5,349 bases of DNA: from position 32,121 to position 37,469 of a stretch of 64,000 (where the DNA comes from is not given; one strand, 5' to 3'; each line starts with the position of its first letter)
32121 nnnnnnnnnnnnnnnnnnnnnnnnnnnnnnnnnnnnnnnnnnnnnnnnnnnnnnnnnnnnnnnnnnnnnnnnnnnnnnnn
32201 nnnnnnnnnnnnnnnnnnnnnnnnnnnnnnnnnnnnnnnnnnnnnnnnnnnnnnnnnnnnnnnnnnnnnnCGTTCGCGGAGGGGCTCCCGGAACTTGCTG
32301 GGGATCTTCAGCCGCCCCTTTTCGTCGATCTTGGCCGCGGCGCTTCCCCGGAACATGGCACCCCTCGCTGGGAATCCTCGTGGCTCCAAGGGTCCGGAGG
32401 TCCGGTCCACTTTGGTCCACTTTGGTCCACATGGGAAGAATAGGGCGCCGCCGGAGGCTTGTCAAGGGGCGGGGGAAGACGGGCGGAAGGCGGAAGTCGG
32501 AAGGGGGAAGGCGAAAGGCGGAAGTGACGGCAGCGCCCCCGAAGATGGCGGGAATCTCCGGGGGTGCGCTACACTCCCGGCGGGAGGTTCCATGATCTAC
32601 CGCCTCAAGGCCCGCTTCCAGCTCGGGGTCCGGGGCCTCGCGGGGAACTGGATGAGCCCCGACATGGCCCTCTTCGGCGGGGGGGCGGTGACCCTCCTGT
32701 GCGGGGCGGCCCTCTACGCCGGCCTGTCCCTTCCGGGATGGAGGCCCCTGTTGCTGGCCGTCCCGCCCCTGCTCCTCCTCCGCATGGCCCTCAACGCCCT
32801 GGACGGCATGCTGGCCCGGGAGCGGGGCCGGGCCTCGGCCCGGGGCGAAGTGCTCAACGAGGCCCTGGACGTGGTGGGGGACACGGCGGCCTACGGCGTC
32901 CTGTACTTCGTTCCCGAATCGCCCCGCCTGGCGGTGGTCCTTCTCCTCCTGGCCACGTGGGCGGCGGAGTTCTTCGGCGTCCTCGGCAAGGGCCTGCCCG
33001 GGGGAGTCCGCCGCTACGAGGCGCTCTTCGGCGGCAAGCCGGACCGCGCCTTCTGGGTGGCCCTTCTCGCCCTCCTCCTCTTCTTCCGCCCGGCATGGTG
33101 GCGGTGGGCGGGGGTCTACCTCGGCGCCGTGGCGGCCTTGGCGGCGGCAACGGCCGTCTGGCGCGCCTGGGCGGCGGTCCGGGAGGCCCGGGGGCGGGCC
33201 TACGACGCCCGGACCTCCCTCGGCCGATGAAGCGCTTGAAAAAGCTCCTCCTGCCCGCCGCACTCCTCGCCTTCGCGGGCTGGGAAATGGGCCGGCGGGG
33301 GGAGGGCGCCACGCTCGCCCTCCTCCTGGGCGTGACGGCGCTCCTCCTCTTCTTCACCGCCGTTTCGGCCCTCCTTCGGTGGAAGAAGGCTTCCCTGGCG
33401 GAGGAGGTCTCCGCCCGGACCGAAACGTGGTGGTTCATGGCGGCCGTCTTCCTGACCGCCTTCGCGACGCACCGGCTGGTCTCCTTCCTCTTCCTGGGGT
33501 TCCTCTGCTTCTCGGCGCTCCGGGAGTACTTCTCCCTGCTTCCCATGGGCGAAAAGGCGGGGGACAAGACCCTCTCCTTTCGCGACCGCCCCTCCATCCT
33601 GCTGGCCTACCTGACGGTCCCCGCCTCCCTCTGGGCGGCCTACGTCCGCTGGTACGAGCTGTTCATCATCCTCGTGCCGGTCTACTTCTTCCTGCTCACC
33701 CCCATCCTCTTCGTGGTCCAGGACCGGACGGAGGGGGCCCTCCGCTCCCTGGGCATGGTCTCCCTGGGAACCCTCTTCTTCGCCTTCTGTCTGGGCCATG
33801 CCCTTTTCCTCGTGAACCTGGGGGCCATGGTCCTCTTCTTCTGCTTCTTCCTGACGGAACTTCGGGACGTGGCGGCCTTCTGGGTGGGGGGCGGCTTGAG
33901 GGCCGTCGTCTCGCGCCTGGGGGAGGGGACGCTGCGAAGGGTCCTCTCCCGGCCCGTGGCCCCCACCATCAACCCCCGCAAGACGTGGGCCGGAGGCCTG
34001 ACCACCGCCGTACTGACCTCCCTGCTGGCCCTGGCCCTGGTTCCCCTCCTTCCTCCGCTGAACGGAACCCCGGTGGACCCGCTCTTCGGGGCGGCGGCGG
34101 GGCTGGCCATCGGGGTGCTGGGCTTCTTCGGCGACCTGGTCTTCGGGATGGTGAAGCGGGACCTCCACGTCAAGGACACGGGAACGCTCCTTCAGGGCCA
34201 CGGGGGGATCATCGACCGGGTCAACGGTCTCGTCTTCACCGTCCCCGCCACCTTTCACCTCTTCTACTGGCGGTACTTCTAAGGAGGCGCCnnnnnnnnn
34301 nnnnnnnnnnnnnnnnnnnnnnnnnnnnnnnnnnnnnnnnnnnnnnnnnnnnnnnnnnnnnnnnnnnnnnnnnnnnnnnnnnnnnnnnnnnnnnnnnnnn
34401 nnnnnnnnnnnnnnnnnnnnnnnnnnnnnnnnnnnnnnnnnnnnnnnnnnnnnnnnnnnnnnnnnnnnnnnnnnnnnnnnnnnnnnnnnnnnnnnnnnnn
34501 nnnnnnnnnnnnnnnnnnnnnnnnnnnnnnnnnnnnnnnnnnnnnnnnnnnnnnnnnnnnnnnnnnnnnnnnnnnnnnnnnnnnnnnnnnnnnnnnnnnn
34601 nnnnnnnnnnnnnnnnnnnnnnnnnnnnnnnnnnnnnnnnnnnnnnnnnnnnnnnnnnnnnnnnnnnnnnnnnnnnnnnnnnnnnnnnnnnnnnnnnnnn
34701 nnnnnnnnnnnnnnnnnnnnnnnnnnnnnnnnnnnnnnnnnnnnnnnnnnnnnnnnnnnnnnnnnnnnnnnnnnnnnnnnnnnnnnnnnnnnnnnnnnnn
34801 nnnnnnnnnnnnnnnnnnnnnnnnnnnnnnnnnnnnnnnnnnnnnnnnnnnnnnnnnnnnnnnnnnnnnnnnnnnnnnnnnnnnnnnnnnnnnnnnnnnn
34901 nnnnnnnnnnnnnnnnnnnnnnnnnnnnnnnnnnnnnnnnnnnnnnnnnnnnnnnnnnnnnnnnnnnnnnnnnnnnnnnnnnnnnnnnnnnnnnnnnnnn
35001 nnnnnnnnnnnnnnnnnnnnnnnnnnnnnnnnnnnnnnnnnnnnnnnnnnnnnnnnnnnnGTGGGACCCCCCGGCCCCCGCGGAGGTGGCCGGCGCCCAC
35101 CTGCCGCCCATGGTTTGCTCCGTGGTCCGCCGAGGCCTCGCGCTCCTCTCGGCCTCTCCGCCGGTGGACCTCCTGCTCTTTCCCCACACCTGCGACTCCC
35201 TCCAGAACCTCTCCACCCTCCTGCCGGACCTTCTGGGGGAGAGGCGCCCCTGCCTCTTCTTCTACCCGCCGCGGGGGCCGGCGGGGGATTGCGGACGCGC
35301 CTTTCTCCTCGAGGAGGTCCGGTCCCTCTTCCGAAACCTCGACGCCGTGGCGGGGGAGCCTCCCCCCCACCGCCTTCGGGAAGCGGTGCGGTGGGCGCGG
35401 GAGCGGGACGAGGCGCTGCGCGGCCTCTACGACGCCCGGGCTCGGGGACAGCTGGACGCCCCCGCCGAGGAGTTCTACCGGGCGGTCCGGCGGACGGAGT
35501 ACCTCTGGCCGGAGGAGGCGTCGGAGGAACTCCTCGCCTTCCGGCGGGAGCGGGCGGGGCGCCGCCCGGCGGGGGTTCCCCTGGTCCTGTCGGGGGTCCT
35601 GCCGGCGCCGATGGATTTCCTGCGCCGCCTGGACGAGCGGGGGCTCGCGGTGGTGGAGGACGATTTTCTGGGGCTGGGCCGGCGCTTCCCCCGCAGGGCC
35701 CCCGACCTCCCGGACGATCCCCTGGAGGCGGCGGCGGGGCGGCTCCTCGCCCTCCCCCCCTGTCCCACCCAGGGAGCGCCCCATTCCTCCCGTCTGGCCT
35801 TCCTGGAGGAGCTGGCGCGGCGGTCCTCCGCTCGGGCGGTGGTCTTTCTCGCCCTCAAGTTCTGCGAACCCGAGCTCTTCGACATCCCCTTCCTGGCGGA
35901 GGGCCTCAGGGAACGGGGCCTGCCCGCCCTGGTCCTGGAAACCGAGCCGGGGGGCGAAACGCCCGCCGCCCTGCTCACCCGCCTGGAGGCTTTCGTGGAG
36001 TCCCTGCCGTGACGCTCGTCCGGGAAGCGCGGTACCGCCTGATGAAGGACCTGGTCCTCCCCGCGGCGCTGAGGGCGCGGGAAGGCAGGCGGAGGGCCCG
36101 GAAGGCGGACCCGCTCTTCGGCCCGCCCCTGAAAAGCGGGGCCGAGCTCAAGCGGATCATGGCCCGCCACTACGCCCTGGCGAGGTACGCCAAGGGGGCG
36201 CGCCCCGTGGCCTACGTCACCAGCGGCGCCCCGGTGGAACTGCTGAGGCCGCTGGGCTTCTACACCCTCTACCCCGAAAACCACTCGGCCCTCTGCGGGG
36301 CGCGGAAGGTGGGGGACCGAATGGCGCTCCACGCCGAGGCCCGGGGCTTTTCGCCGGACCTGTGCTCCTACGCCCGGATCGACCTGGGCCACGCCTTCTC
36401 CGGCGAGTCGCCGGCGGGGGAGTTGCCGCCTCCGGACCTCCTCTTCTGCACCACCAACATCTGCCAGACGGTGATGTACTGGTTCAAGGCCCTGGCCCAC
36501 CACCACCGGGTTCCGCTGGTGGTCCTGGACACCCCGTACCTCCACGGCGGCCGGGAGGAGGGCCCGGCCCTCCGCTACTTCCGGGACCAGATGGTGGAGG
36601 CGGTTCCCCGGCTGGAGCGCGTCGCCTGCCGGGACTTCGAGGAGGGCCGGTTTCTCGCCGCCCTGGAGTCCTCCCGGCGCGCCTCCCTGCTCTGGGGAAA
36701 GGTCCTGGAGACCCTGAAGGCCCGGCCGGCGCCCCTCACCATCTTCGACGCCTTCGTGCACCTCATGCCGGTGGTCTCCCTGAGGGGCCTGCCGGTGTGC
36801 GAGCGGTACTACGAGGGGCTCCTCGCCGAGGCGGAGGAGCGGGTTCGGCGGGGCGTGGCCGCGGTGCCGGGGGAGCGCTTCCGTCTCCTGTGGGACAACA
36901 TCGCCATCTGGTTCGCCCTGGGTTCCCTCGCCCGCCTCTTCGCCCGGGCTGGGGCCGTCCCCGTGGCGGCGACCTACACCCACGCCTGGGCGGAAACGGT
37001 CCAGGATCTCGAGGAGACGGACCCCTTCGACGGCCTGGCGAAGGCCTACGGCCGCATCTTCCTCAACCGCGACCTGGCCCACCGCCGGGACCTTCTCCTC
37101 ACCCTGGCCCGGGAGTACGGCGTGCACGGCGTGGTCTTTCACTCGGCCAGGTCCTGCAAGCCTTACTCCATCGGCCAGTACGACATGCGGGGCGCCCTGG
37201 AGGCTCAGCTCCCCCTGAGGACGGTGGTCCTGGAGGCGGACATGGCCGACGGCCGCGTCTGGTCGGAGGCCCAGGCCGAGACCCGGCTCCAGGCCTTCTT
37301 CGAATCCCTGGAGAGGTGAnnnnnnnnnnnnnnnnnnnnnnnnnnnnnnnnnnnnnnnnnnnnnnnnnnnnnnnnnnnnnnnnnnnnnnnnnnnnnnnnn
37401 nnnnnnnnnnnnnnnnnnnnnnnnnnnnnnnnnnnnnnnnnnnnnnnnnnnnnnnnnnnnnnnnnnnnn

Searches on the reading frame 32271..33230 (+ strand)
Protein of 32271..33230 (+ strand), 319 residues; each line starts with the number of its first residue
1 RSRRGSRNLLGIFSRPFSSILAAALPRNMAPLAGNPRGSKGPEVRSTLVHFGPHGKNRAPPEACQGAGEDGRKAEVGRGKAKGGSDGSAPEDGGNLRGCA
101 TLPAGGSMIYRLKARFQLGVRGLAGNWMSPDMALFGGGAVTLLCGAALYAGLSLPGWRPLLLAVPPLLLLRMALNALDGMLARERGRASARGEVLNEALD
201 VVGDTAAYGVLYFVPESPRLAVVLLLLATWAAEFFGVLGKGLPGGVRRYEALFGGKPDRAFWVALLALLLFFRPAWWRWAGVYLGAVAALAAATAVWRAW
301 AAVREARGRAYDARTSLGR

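Call 34: search_protein_families(library=pfam, proteins=[window:32271-33230:+], max_evalue=0.001)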
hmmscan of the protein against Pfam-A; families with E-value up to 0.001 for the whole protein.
window:32271-33230:+ (319 aa): 1 family
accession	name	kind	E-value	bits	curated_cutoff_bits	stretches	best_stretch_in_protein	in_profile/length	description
PF01066.26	CDP-OH_P_transf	-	4e-05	24.5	22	1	167-288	34-143/152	CDP-alcohol phosphatidyltransferase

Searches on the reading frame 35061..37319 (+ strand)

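Call 107: search_protein_families(library=pfam, proteins=[window:35061-37319:+], max_evalue=0.001)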
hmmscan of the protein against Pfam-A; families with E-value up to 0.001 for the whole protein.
window:35061-37319:+ (752 aa): 1 family
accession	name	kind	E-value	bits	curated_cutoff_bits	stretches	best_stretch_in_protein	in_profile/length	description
PF06050.19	HGD-D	-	7.8e-67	226.7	28.4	1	388-750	2-342/342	2-hydroxyglutaryl-CoA dehydratase, D-component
